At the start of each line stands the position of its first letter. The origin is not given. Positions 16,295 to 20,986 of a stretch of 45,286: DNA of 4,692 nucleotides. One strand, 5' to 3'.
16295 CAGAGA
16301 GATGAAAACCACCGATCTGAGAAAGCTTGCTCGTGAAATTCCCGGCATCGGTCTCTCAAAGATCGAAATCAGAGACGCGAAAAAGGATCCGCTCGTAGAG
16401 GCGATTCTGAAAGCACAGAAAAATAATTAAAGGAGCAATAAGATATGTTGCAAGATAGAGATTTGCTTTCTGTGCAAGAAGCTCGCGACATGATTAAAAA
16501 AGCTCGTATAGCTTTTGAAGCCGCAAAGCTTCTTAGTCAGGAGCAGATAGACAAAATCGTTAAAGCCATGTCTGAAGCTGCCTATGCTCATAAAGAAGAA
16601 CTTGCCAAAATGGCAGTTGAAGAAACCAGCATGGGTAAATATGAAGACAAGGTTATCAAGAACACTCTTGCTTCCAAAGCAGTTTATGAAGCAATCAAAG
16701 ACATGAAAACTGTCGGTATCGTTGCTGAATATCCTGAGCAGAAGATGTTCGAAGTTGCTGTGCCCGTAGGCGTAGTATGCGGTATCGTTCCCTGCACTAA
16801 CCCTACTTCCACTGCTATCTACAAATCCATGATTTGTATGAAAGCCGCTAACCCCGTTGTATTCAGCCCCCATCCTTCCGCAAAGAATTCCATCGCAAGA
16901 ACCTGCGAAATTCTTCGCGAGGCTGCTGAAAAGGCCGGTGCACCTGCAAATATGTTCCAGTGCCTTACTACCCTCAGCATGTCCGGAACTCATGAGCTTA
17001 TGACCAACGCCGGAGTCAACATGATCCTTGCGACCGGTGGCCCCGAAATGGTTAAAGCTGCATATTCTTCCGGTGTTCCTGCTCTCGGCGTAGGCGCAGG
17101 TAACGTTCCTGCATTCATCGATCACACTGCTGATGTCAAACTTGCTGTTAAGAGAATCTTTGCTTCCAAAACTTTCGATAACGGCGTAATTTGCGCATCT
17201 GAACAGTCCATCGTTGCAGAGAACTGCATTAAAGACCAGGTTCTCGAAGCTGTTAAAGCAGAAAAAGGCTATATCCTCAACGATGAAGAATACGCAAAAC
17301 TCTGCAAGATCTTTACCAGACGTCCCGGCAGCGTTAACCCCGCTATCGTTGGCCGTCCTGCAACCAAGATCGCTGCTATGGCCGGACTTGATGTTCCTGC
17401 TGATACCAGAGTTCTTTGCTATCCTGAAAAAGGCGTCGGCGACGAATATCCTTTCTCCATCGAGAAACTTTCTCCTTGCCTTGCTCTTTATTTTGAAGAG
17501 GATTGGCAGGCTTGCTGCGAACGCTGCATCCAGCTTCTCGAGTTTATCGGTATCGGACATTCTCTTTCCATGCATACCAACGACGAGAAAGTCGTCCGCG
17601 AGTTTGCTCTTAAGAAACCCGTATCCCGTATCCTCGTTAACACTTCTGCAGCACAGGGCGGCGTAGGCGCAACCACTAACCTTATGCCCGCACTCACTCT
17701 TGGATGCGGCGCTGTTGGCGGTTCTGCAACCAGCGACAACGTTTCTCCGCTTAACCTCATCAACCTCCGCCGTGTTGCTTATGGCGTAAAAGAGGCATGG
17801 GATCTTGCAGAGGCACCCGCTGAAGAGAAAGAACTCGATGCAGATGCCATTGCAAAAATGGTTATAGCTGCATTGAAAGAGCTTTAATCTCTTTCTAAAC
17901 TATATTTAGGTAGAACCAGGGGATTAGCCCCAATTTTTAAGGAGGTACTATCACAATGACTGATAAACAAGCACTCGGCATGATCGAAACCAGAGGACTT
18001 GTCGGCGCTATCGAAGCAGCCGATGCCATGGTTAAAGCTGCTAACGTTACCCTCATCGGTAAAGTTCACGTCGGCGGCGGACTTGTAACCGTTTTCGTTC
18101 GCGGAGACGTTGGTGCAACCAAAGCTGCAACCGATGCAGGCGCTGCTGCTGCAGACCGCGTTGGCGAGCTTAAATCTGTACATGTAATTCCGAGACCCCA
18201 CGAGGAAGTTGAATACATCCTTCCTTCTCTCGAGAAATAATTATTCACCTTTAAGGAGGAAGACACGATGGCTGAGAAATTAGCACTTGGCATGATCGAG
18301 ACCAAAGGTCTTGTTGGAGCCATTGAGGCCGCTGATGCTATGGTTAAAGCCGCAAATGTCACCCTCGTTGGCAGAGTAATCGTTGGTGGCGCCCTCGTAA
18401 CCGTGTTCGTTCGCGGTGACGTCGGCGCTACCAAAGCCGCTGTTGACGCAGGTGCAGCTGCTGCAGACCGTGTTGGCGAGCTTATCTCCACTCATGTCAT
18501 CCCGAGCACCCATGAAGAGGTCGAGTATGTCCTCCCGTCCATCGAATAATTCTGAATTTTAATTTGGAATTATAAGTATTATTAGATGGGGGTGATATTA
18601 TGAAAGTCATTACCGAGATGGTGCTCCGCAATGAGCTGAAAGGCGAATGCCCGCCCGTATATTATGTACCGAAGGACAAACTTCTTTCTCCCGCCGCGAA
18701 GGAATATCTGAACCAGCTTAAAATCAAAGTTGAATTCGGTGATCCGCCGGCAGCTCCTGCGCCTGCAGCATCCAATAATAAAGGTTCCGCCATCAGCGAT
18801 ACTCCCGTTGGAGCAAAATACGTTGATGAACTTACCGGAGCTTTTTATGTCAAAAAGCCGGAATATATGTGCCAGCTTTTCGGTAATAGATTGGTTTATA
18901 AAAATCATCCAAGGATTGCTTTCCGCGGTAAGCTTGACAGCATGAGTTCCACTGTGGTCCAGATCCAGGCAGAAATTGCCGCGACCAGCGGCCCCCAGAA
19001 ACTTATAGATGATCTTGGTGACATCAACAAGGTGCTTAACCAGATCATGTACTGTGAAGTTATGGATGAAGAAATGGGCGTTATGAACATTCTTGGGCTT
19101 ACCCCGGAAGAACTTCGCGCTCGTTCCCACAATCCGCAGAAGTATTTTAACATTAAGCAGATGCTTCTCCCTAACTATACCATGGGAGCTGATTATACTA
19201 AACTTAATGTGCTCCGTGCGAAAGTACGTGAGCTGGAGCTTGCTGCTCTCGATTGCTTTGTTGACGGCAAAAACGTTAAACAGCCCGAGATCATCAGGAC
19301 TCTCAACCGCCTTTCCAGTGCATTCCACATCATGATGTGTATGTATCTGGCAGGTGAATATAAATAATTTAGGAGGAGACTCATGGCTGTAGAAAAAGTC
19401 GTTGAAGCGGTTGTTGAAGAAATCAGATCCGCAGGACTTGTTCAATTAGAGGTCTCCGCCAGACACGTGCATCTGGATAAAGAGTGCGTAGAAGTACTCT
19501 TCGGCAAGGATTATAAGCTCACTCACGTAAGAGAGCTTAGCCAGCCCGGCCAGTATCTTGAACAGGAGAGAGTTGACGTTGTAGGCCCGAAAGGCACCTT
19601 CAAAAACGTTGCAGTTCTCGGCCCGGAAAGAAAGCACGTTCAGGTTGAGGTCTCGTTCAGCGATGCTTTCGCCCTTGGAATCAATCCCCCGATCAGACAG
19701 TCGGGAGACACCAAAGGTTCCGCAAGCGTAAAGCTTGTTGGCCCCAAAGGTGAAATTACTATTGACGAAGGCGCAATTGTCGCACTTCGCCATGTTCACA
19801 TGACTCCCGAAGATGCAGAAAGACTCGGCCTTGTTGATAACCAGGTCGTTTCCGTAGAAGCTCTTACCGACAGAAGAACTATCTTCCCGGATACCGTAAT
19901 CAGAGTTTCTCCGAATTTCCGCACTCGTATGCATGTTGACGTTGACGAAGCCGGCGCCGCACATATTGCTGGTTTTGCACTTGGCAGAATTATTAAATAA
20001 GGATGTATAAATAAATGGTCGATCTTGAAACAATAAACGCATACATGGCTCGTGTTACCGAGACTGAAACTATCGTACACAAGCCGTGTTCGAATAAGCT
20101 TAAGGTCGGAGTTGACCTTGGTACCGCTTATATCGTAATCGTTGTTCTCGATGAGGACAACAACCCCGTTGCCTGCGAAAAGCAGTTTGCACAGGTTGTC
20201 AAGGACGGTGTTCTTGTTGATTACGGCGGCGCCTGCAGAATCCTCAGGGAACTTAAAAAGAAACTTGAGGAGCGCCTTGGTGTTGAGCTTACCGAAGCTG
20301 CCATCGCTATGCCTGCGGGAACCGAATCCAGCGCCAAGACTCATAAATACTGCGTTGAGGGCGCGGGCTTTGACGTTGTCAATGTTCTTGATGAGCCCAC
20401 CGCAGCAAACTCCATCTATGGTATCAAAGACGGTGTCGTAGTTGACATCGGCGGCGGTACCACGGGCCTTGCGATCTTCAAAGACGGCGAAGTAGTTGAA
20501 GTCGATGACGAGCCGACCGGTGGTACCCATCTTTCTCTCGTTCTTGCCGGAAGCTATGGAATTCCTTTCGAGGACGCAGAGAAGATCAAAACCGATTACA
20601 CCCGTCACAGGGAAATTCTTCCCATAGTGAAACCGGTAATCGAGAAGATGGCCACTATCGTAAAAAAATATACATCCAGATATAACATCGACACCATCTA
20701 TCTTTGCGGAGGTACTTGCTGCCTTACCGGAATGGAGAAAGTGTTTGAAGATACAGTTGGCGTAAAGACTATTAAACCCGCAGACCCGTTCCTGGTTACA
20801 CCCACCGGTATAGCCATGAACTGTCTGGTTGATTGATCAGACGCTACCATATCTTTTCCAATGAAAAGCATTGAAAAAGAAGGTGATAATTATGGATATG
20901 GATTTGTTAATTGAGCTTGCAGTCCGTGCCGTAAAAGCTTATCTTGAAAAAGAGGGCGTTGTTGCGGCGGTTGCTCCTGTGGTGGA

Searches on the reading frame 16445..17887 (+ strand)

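Call 78: search_protein_families(library=pfam, proteins=[window:16445-17887:+], max_evalue=0.00001)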
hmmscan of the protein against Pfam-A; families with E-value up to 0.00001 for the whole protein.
window:16445-17887:+ (480 aa): 1 family
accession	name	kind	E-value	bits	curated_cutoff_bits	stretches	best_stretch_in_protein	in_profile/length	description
PF00171.27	Aldedh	-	2.1e-25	89.7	23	1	10-272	28-291/461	Aldehyde dehydrogenase family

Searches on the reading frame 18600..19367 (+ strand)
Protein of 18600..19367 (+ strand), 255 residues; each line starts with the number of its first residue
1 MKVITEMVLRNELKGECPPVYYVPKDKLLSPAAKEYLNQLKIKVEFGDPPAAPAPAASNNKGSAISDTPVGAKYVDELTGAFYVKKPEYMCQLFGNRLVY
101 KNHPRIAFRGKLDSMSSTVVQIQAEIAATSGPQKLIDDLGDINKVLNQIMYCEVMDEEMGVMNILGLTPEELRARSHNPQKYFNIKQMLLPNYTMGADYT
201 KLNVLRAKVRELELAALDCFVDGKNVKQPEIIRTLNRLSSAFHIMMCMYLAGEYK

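Call 78: search_protein_families(library=pfam, proteins=[window:18600-19367:+], max_evalue=0.00001)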
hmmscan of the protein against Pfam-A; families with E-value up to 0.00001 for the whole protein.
window:18600-19367:+ (255 aa): 1 family
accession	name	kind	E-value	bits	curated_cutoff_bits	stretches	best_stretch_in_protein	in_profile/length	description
PF01923.23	Cob_adeno_trans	-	3.7e-15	56.9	24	1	92-248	12-170/171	Cobalamin adenosyltransferase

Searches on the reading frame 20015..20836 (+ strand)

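Call 78: search_protein_families(library=pfam, proteins=[window:20015-20836:+], max_evalue=0.00001)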
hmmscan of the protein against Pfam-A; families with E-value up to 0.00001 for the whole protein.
window:20015-20836:+ (273 aa): 4 families
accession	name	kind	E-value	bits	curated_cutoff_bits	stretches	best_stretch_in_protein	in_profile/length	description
PF11104.14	PilM_2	-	1.1e-15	57.9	27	1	141-259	183-308/340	Type IV pilus assembly protein PilM;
PF06723.19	MreB_Mbl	-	4.3e-15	55.8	27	1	62-173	63-180/327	MreB/Mbl protein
PF14450.12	FtsA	-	1.7e-12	48.2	31.8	1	141-255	1-112/127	Cell division protein FtsA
PF00012.26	HSP70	-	8.9e-11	41.2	20.6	1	75-158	116-208/599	Hsp70 protein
